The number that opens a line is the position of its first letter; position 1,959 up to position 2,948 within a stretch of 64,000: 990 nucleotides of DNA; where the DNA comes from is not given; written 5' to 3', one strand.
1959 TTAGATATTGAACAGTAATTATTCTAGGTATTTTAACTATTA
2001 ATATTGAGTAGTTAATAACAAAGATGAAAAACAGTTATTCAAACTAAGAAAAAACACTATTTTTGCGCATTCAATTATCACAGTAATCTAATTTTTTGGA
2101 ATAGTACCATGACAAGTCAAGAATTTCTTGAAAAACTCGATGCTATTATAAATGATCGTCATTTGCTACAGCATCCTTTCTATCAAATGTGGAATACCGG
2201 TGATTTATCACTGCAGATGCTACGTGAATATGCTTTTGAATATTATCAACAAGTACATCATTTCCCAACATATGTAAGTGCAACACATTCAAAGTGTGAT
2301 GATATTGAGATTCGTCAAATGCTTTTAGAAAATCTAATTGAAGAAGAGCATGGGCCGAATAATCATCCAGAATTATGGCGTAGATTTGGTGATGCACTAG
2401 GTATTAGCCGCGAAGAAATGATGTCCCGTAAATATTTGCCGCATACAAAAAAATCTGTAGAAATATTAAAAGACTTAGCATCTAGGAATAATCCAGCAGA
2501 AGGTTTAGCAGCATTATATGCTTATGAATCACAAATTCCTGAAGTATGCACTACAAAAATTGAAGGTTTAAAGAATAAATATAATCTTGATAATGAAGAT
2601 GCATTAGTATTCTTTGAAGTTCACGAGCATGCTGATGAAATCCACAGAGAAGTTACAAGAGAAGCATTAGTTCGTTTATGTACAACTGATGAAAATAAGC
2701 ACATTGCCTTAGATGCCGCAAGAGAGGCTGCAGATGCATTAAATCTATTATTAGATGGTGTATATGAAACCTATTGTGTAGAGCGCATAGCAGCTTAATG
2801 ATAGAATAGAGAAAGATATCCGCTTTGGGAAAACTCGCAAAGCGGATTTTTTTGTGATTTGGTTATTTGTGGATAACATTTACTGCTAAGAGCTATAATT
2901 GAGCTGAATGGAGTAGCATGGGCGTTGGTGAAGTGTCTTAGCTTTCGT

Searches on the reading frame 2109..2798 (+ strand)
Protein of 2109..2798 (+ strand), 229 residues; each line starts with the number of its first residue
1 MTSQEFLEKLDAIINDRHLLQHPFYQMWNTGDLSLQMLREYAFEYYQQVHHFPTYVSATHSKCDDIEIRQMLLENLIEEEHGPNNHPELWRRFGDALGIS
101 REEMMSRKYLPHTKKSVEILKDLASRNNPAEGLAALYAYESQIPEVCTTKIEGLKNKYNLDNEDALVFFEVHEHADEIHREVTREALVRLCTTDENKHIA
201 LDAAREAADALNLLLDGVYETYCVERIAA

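Call 12: search_protein_families(library=pfam, proteins=[window:2109-2798:+], max_evalue=0.001)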
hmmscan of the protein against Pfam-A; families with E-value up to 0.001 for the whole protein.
window:2109-2798:+ (229 aa): 2 families
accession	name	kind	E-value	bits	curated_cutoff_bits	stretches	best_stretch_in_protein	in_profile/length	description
PF14518.11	Haem_oxygenas_2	-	2.9e-28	99.3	28.9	1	39-210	1-175/177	Iron-containing redox enzyme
PF03070.21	TENA_THI-4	-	2.5e-27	96.5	22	1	9-163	3-149/210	TENA/THI-4/PQQC family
